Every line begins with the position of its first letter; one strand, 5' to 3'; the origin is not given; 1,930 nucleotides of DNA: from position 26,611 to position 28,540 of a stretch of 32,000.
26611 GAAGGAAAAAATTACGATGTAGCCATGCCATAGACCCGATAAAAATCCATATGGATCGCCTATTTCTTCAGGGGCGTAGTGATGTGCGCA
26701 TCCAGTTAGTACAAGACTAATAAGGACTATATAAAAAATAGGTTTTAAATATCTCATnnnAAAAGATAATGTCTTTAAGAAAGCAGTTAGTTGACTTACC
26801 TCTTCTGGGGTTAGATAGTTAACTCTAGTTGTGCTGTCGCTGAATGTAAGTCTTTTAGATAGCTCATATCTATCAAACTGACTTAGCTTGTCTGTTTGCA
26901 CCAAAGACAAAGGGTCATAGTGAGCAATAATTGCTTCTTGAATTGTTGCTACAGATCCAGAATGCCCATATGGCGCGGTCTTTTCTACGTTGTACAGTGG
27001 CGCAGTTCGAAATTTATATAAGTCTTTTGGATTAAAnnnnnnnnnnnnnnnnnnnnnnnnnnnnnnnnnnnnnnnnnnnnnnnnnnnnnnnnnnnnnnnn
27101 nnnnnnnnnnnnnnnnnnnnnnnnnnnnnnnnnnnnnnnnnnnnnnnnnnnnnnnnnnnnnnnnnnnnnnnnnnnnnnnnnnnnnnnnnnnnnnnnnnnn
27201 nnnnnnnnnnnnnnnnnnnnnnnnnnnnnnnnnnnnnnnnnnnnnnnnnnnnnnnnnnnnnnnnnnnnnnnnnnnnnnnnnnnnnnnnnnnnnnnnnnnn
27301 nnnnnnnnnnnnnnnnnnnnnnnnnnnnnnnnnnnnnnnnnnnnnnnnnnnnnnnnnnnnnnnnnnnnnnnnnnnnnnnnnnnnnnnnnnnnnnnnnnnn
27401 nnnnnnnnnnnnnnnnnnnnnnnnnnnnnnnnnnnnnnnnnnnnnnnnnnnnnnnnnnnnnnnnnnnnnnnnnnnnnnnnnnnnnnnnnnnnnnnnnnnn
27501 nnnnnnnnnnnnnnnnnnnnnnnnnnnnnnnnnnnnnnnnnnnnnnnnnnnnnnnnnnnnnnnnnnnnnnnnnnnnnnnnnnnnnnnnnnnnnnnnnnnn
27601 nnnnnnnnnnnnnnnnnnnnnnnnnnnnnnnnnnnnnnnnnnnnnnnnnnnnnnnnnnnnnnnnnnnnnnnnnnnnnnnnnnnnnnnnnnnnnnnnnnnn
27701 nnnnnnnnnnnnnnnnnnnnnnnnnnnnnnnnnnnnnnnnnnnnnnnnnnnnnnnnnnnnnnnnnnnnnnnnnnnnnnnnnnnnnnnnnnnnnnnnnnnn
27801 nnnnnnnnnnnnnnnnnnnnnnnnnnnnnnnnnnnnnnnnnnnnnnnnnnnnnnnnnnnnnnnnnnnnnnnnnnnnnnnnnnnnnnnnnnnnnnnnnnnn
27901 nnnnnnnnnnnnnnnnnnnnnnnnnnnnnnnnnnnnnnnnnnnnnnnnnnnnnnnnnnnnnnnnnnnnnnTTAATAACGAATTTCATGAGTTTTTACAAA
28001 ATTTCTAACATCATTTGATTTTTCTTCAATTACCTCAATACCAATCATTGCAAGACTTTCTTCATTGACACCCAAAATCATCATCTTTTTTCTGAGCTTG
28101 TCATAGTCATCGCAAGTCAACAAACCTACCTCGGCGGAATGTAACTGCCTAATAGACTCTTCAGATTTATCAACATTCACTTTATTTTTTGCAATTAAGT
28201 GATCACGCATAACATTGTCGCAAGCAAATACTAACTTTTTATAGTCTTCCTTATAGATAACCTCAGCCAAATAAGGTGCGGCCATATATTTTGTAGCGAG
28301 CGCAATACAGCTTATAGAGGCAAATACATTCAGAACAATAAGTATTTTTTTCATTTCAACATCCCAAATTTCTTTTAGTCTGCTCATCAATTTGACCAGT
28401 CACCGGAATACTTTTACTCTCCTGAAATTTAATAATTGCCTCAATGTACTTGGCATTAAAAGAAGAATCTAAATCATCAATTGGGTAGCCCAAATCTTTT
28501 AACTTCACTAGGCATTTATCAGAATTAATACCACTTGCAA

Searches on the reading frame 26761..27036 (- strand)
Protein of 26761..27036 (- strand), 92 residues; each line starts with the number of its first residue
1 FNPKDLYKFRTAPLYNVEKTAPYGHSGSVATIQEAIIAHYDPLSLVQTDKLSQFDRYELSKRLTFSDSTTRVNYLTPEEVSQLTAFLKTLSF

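Call 56: search_solved_structures(query=window:26761-27036:-, max_evalue=1, show_alignments=5)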
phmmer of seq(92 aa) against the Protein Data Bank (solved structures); distinct sequences matched with E-value up to 1: 16.
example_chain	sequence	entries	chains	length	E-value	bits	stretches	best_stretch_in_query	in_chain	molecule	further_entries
6e1c_A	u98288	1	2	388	2.4e-06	31.1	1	2-90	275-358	Di-heme enzyme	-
1nml_A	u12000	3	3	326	3e-06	30.7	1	4-37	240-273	di-haem cytochrome c peroxidase | Cytochrome c peroxidase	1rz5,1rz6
3o5c_A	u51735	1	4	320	4.8e-05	26.9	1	5-41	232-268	Cytochrome c551 peroxidase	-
1eb7_A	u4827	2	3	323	6e-05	26.6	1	4-37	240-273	CYTOCHROME C551 PEROXIDASE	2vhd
1zzh_A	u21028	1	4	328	0.00024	24.7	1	5-38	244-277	cytochrome c peroxidase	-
2c1u_A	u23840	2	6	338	0.00027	24.5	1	5-36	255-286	DI-HAEM CYTOCHROME C PEROXIDASE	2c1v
1iqc_A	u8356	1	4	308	0.0025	21.4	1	4-65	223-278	di-heme peroxidase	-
3hq7_A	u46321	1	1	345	0.034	17.8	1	3-37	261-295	Cytochrome c551 peroxidase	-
3hq6_A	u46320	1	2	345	0.034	17.8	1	3-37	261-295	Cytochrome c551 peroxidase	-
3hq8_A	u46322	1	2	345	0.034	17.8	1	3-37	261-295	Cytochrome c551 peroxidase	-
3hq9_A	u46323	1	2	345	0.034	17.8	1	3-37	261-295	Cytochrome c551 peroxidase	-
4aal_A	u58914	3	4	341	0.16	15.7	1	4-36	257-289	CYTOCHROME C551 PEROXIDASE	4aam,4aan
4aao_A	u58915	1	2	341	0.16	15.7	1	4-36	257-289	CYTOCHROME C551 PEROXIDASE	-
6qkn_A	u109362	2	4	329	0.17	15.6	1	4-36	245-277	Cytochrome-c peroxidase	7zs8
6fu3_A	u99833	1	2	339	0.18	15.5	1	4-36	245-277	Protein CcpR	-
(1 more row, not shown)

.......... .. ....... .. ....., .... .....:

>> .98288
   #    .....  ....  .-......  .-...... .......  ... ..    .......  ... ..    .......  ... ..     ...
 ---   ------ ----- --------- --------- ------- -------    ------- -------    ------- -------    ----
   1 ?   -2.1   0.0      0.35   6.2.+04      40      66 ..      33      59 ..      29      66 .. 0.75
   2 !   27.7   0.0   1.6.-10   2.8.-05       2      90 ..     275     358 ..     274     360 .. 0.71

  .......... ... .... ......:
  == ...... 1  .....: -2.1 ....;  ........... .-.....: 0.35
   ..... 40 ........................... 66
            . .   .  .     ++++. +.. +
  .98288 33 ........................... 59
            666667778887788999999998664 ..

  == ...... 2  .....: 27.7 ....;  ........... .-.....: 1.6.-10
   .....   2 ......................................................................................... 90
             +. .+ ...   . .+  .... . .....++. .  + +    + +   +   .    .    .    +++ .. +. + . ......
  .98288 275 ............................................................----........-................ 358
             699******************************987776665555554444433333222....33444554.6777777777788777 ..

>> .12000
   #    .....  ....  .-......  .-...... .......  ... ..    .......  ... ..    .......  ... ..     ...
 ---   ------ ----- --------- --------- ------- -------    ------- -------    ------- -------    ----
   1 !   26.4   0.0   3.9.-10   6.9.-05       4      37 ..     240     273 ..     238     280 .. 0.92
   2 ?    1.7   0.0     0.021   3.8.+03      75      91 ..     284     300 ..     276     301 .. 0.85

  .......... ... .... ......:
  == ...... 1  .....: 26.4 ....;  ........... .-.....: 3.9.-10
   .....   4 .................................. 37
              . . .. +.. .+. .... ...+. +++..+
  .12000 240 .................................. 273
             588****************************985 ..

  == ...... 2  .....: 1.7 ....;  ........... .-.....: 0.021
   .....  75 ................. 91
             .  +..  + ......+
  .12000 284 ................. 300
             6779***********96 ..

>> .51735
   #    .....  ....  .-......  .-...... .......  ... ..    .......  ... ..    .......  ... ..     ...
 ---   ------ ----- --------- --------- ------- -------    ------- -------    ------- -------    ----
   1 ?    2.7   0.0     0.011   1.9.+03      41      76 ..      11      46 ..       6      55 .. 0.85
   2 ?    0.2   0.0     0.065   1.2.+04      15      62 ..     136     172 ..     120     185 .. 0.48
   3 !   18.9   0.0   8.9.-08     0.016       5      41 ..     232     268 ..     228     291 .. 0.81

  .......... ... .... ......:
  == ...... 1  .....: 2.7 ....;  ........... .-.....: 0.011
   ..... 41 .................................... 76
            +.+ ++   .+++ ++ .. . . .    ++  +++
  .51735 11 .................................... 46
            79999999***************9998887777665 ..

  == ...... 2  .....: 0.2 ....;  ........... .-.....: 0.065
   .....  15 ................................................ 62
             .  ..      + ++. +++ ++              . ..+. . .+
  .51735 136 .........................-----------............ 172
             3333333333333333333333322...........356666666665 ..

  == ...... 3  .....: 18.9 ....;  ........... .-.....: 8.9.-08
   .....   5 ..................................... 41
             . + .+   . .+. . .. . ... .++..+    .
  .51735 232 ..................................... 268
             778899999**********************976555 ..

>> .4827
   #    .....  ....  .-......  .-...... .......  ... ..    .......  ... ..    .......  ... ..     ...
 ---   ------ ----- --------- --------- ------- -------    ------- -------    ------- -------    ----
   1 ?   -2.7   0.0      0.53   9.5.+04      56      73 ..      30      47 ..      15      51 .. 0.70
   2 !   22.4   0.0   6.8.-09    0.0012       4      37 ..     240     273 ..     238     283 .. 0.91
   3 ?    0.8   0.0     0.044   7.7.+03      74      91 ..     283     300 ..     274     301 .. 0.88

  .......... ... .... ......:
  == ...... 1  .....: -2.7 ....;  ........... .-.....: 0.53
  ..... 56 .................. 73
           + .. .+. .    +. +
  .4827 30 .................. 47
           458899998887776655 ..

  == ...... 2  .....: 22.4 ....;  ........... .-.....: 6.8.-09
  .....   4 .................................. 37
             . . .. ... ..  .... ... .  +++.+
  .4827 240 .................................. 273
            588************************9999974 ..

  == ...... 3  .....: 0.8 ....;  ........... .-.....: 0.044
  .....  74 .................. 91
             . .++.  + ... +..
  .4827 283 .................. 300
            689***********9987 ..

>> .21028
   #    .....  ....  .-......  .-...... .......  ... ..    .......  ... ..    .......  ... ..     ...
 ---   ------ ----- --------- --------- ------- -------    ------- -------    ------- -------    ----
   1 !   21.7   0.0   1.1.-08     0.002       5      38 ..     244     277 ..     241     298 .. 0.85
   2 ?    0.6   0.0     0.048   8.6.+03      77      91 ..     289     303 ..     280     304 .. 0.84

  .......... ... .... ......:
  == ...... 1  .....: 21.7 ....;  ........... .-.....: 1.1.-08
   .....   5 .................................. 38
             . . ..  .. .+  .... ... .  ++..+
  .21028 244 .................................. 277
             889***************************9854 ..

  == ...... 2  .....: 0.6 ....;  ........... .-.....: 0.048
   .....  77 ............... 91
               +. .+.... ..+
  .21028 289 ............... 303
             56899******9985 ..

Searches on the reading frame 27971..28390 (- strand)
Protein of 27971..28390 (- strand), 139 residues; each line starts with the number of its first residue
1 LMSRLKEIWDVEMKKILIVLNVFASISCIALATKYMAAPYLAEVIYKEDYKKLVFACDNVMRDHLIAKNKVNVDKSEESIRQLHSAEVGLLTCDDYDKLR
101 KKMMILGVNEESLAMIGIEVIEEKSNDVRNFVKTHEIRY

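Call 3: search_protein_families(library=ncbifam, proteins=[window:27971-28390:-], max_evalue=0.01)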
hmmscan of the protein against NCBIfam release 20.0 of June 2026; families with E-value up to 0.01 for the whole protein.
window:27971-28390:- (139 aa): 1 family
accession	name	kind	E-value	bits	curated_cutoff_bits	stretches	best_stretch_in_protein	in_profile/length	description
TIGR03982.2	TIGR03982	hypoth_equivalog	1.1e-30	106.1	40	1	18-139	3-117/118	TIGR03982 family His-Xaa-Ser system protein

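Call 4: search_protein_families(library=pfam, proteins=[window:27971-28390:-], max_evalue=0.01)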
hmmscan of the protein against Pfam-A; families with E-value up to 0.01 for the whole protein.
window:27971-28390:- (139 aa): 0 families

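Call 13: search_protein_families(library=padloc, proteins=[window:27971-28390:-], max_evalue=0.01)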
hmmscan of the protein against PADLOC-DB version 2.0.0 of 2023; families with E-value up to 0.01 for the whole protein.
window:27971-28390:- (139 aa): 0 families

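Call 57: search_protein_representatives(protein=window:27974-28354:-)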
Query: 127 residues. Proteins with E-value up to 0.001 (for the whole library): 67; up to 1e-10: 35; up to 1e-30: 2. The best 67 are listed.
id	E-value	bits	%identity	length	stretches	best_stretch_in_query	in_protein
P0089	2.8e-36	140.1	54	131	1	5-127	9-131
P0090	2.8e-32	127.2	46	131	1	2-127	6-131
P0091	7.4e-29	116.2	43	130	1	3-127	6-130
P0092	1.7e-25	105.4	45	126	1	24-127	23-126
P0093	1.3e-22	96.1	62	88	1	22-92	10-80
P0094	3.0e-22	94.9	44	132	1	7-127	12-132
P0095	7.5e-22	93.6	41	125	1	13-127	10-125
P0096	1.2e-21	93.0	45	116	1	31-125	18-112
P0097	1.4e-21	92.8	48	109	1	2-104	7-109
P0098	3.4e-21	91.5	39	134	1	5-127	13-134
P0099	7.5e-21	90.4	45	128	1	25-127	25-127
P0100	3.4e-20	88.3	46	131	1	29-127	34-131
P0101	3.9e-20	88.1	45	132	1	33-127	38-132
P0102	1.1e-19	86.6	38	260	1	6-127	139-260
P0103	2.1e-19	85.7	38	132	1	5-127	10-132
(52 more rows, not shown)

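Call 61: find_homologous_proteins(query=window:27974-28354:-, max_evalue=0.001)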
Query window:27974-28354:- (127 aa): 62 proteins with E <= 0.001 among 74 candidates.
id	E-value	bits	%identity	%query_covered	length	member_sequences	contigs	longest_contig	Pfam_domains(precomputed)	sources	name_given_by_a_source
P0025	1.9e-74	265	100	100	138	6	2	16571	PF27798.1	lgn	-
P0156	6.4e-68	244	87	100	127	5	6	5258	PF27798.1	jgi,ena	jgi:hypothetical protein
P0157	1.3e-67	243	86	100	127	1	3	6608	PF27798.1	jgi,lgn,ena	jgi:hypothetical protein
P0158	3.5e-67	241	85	100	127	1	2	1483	PF27798.1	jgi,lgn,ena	jgi:hypothetical protein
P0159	3.8e-67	241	87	100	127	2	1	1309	PF27798.1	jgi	-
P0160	5.1e-67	241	86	100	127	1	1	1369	PF27798.1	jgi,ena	-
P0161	7.8e-67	240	86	100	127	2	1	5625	PF27798.1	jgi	-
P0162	1.1e-66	240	86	100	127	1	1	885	PF27798.1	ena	-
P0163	1.8e-66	239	87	100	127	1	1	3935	PF27798.1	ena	-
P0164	1.7e-63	229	84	100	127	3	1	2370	PF27798.1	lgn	-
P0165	1.9e-63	229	85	100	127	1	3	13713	PF27798.1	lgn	-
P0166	2.6e-62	226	81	100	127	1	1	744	PF27798.1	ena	-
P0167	9.0e-58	211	75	100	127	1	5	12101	PF27798.1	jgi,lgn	jgi:hypothetical protein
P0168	4.0e-52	193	69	100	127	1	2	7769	PF27798.1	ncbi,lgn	-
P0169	4.6e-51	189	69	93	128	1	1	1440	PF27798.1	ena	-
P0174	3.5e-49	183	69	98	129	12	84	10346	PF27798.1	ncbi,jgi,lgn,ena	jgi:hypothetical protein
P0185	2.6e-47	177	61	100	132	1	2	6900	PF27798.1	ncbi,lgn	-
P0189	9.9e-45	169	58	100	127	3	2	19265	PF27798.1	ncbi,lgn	-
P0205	8.0e-36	140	51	99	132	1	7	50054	PF27798.1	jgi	jgi:hypothetical protein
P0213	3.8e-32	128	72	69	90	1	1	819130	PF27798.1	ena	-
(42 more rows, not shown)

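Call 72: predict_structure(alignment_id=A4)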
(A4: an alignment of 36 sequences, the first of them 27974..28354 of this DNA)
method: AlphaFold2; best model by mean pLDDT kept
length: 127 residues; sequences in the alignment: 36
mean_pLDDT: 87.9   pTM: 0.70
mean pLDDT of the five models: 87.9, 87.8, 87.2, 86.9, 85.6
residues with pLDDT >= 90: 86; 70-90: 27; 50-70: 10; < 50: 4
segments of 3 or more residues with pLDDT < 50: 124-127
pLDDT, mean of each block of 10 residues (from residue 1): 91 95 92 93 90 90 91 91 95 93 88 69 50
secondary structure, 60 per line:
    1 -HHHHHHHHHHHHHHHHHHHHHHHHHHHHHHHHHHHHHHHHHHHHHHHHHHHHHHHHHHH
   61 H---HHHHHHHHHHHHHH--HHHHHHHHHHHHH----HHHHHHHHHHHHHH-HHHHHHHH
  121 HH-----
elements in order: H2-61 H65-78 H81-93 H98-111 H113-122

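Call 75: fold_search(model_id=the predicted structure, library=pdb)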
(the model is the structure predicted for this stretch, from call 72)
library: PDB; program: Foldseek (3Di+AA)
matches with E <= 10: 317; with E <= 0.001: 0
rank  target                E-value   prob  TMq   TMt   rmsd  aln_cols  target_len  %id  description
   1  6ixv_A                9.5e-01  0.54  0.40  0.25  19.0       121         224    8  Crystal structure of SH3BP5-Rab11a (released 2019-03-20)
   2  2e9x_A                1.5e+00  0.44  0.37  0.33  14.8       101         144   11  The crystal structure of human GINS core complex (released 2007-04-10)
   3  4dcn_D                1.5e+00  0.21  0.29  0.21  15.1        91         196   19  Crystal Structure Analysis of the Arfaptin2 BAR domain in Complex with ARL1 (released 2012-06-13)
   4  6ikn_A                1.5e+00  0.09  0.19  0.10  24.3       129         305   16  Crystal structure of the GAS7 F-BAR domain (released 2019-10-16)
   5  6cnn_A                1.7e+00  0.30  0.38  0.15  12.5       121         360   13  Cryo-EM structure of the human SK4/calmodulin channel complex in the Ca2+ bound state I (released 2018-05-02)
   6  7o3w_A                1.7e+00  0.13  0.27  0.19  17.7       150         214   14  Structural basis for VIPP1 oligomerization and maintenance of thylakoid membrane integrity (released 2021-06-30)
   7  8tor_A                1.8e+00  0.16  0.25  0.08  11.8       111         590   12  ACE2-peptide 2 complex (released 2024-02-07)
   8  9div_E                1.9e+00  0.23  0.33  0.33  16.6       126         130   10  The crystal structure of de novo designed ChuA binding protein C8 (released 2025-05-21)
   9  9g2r_F                1.9e+00  0.18  0.29  0.19  17.4       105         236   15  Endophilin B1 dimers bound to nanodiscs (released 2024-08-07)
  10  1rrj_A                2.1e+00  0.30  0.27  0.08   8.1        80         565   15  Structural Mechanisms of Camptothecin Resistance by Mutations in Human Topoisomerase I (released 2004-07-06)
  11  1k4t_A                2.1e+00  0.25  0.27  0.08   8.2        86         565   14  HUMAN DNA TOPOISOMERASE I (70 KDA) IN COMPLEX WITH THE POISON TOPOTECAN AND COVALENT COMPLEX WITH A 22 BASE PAIR DNA D (released 2002-12-04)
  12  7wpo_A                2.2e+00  0.54  0.38  0.09   4.5        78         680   14  Structure of NeoCOV RBD binding to Bat37 ACE2 (released 2022-11-30)
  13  8tsh_F                2.2e+00  0.47  0.45  0.23  32.5       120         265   12  S. thermodepolymerans KpsMT(E151Q)-KpsE in complex with ATP (released 2024-04-17)
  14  5ew5_A                2.2e+00  0.35  0.40  0.13  15.3       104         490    6  Crystal Structure of Colicin E9 In Complex with Its Immunity Protein Im9 (released 2016-07-20)
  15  4fi5                  2.3e+00  0.66  0.35  0.55   3.1        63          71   17  Crystal structure of the N-terminal domain of Hantaan virus strain 76-118 nucleoprotein (released 2012-06-20)
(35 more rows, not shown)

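Call 80: list_cluster_members(proteins=[P0168, P0174, P0185, P0189, P0205, P0213, P0264, P0262, P0255, P0245])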
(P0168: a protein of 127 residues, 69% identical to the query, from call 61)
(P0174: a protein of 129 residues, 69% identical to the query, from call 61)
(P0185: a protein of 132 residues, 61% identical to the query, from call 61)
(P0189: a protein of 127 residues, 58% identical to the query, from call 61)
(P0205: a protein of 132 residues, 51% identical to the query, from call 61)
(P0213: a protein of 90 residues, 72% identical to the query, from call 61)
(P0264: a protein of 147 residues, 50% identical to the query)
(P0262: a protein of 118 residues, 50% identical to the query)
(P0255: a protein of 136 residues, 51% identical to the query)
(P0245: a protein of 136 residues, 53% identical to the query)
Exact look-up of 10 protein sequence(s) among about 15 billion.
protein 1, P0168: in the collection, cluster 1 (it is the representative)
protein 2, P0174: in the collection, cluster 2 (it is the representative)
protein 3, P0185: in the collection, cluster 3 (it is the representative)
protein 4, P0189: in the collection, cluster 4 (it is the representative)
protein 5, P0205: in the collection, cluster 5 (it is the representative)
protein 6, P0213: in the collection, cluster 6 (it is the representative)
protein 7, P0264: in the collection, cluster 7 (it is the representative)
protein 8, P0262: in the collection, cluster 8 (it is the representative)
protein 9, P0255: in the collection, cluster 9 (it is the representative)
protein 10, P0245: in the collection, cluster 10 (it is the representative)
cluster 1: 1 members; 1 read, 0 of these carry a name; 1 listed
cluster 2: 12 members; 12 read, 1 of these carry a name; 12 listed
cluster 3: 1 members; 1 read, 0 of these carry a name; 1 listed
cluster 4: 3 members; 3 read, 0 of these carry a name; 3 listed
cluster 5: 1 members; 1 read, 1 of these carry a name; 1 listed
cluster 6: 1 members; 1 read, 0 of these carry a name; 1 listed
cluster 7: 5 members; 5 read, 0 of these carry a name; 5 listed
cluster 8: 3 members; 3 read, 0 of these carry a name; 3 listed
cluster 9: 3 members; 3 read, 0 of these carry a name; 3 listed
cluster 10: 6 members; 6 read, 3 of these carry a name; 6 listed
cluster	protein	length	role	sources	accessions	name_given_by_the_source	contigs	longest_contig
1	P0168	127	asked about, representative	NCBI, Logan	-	-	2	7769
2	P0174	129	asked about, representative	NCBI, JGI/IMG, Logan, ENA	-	hypothetical protein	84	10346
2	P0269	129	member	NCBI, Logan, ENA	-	-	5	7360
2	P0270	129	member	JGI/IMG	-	-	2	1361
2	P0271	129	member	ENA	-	-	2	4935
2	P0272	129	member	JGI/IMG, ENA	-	-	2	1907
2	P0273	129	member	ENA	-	-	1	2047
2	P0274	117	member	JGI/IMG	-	-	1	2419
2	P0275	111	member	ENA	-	-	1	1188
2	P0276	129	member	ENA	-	-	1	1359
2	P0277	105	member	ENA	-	-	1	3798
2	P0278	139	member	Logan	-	-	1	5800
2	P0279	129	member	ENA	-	-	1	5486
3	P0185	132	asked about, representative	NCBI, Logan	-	-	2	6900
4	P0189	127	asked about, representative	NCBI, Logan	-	-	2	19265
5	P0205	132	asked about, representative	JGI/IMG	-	hypothetical protein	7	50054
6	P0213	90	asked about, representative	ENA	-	-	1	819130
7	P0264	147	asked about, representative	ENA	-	-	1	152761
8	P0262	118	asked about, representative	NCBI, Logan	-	-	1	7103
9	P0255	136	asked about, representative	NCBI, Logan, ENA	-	-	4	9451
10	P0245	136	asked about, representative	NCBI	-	-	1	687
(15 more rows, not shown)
